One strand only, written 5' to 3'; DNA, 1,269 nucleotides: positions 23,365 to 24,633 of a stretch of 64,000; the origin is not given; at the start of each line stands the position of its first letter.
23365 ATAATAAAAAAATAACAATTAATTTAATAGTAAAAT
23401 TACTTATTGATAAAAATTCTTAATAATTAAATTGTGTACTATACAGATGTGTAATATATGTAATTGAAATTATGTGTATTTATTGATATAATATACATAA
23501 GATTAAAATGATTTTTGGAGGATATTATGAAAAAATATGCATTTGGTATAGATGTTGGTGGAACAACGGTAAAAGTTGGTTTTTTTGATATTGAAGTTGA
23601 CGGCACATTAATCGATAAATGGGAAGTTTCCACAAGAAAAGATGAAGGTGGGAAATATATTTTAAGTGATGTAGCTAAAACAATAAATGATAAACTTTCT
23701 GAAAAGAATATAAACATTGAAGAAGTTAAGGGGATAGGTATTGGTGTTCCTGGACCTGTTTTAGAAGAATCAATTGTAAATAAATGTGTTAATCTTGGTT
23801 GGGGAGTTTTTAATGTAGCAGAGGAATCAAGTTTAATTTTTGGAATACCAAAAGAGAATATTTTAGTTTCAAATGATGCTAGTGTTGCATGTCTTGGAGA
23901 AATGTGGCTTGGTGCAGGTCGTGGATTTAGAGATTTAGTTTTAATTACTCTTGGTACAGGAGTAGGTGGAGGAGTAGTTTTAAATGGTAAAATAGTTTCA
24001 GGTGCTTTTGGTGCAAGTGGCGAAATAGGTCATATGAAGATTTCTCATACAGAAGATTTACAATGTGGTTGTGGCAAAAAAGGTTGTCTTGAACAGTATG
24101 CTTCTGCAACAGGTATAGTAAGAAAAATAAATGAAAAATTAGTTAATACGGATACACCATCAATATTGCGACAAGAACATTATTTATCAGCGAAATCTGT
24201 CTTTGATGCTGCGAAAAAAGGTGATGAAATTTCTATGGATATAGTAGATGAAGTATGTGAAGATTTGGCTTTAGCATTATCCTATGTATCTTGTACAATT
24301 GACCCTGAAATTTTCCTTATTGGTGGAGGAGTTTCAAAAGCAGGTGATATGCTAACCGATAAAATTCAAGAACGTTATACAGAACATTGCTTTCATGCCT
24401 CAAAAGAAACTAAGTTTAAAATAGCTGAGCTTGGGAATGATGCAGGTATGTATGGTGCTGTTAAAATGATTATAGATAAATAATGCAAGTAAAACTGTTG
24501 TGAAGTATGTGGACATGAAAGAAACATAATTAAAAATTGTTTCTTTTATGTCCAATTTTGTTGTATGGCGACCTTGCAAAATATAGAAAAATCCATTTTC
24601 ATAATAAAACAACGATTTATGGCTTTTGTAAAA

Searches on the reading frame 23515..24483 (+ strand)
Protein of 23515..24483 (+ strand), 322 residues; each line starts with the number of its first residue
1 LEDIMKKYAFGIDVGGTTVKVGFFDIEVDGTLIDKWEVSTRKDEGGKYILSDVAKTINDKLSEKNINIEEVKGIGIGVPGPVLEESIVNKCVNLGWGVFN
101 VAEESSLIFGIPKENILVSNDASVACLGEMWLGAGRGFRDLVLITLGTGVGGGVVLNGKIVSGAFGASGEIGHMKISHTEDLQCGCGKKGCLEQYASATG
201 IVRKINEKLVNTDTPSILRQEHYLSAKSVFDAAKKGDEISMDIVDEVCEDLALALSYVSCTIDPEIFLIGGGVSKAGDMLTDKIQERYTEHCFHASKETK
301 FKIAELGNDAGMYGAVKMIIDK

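Call 9: search_protein_families(library=pfam, proteins=[window:23515-24483:+])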
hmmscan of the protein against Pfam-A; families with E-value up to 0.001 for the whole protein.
window:23515-24483:+ (322 aa): 2 families
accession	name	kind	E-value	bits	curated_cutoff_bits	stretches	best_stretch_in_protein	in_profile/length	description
PF00480.26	ROK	-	5.2e-58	197.3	22.9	1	10-320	2-292/294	ROK family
PF01869.26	BcrAD_BadFG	-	4.3e-07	30.2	31.5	0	226-290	181-250/271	BadF/BadG/BcrA/BcrD ATPase family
